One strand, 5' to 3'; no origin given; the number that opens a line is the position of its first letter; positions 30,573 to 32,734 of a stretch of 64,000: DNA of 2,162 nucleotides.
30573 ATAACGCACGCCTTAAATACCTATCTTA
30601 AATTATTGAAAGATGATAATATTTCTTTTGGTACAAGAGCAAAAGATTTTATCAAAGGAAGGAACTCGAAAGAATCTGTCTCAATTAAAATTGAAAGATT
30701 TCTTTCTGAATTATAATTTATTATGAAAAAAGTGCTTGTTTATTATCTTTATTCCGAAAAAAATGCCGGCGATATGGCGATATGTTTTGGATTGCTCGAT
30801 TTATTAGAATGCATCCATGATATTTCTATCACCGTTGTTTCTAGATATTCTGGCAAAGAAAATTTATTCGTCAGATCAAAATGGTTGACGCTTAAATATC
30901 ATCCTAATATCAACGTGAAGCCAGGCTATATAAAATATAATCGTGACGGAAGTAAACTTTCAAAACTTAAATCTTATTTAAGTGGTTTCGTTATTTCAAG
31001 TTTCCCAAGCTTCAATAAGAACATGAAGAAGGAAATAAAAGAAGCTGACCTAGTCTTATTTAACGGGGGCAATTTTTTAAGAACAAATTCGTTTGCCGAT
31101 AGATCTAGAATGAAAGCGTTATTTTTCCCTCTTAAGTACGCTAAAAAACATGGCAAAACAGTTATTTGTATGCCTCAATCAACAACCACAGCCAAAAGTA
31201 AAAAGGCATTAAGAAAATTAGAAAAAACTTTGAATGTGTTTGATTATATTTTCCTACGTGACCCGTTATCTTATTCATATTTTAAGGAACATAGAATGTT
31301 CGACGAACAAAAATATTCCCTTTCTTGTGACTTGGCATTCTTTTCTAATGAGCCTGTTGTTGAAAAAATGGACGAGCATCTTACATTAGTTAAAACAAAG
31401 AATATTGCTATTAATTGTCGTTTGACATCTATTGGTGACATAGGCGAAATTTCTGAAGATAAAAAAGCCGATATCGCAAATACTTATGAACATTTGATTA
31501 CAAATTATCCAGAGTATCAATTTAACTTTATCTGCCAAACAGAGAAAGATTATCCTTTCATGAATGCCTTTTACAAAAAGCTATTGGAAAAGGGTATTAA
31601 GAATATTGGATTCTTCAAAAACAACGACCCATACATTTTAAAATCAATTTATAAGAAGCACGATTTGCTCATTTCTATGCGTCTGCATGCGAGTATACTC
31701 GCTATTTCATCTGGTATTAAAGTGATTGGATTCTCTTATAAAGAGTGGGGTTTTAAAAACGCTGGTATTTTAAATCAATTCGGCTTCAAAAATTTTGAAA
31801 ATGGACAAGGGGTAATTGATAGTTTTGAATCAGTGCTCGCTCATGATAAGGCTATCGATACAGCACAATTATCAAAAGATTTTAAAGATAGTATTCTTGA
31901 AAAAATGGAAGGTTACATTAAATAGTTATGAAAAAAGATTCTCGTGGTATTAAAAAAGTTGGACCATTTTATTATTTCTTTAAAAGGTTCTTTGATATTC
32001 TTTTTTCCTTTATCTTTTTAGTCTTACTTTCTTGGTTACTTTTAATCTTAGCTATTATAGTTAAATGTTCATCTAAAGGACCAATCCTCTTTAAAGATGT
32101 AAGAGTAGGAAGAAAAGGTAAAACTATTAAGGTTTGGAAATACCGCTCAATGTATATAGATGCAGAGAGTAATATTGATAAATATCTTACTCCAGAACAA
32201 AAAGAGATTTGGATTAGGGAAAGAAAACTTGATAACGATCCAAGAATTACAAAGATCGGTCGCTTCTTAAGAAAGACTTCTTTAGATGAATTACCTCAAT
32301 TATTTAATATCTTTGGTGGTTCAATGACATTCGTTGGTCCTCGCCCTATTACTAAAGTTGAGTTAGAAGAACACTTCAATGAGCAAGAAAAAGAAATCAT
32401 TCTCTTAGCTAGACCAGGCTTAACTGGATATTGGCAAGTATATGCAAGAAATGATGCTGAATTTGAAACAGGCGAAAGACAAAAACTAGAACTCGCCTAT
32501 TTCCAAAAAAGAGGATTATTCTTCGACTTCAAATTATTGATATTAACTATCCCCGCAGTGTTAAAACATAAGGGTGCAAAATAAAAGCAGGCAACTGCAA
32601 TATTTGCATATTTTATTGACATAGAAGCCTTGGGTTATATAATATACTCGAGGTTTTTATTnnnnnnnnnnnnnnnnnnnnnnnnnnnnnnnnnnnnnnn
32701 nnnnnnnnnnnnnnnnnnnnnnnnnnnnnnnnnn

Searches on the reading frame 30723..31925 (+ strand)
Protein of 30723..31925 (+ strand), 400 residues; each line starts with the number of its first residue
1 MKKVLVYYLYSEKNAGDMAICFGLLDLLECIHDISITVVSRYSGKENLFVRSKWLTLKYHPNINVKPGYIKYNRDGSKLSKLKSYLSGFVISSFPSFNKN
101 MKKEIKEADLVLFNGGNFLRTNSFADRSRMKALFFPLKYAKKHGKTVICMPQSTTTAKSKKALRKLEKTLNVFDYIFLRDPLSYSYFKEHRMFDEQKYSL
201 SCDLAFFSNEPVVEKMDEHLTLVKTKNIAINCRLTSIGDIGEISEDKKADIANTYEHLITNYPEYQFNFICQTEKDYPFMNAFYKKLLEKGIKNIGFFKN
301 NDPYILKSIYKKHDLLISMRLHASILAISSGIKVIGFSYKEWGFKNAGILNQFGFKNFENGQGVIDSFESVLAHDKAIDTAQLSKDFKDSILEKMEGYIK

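Call 40: search_protein_families(library=pfam, proteins=[window:30723-31925:+], max_evalue=0.00001)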
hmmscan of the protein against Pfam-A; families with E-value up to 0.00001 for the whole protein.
window:30723-31925:+ (400 aa): 1 family
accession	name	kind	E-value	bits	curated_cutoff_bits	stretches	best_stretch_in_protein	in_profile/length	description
PF04230.19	PS_pyruv_trans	-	2.5e-36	126.5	25.3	1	14-340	1-279/280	Polysaccharide pyruvyl transferase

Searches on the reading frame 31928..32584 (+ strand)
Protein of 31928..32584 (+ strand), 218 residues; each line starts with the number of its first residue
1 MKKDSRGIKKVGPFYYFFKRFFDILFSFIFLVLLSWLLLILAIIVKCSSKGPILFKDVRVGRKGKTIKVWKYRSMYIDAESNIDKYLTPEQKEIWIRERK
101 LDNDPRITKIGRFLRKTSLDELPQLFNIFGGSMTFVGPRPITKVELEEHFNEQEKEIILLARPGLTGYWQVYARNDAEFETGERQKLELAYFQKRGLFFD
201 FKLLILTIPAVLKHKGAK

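Call 40: search_protein_families(library=pfam, proteins=[window:31928-32584:+], max_evalue=0.00001)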
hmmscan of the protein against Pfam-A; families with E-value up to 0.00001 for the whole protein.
window:31928-32584:+ (218 aa): 1 family
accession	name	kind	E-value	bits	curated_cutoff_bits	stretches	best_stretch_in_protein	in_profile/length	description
PF02397.22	Bac_transf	-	1.2e-57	194.8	27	1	19-213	1-179/179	Bacterial sugar transferase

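Call 57: search_protein_families(library=ncbifam, proteins=[window:31928-32584:+], max_evalue=1e-10)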
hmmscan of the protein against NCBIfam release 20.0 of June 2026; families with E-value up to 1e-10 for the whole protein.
window:31928-32584:+ (218 aa): 10 families
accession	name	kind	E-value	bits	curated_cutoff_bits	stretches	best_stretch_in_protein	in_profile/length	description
TIGR03025.1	EPS_sugtrans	subfamily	2.6e-71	241.2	295.55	1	13-218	252-445/445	exopolysaccharide biosynthesis polyprenyl glycosylphosphotransferase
TIGR03022.1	WbaP_sugtrans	subfamily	5.7e-70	236.8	403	1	17-217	257-455/456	undecaprenyl-phosphate galactose phosphotransferase WbaP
TIGR03023.1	WcaJ_sugtrans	equivalog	1.8e-57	195.6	410.75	1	16-217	260-452/453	undecaprenyl-phosphate glucose phosphotransferase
NF052601.1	undeca_RfbP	equivalog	1.1e-54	185.3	330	1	17-213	43-237/244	undecaprenyl-phosphate galactose phosphotransferase family protein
NF041877.1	EPS_EpsZ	equivalog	6.4e-49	166.8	800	1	13-217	260-458/459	exopolysaccharide biosynthesis polyisoprenyl-phosphate hexose-1-phosphate transferase EpsZ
NF011751.0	PRK15204.1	equivalog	2.3e-46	158.4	907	1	17-217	278-475/476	undecaprenyl-phosphate galactose phosphotransferase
TIGR03013.1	EpsB_2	subfamily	8.7e-43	147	393.35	1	17-218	253-443/443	TIGR03013 family XrtA/PEP-CTERM system glycosyltransferase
NF007518.0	PRK10124.1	equivalog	4.1e-40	137.9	684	1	17-211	272-457/464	undecaprenyl-phosphate glucose phosphotransferase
NF050817.1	PolSacchBiosHfsE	equivalog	2.7e-32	112.1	750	1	17-214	270-462/467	polysaccharide biosynthesis protein HfsE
NF045514.1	glycotran_HepC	equivalog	6.3e-25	87.8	140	1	11-142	109-213/220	heterocyst development glycosyltransferase HepC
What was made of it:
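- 31928..32584 (+): Upstream neighbour: Bac_transf initiating sugar-phosphate transferase, the last gene of the preceding glycan block. It is context only and not part of the cassette. Pfam PF02397, E 1.2e-57 (call 40); NCBIfam EPS_sugtrans/WbaP-like (call 57).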
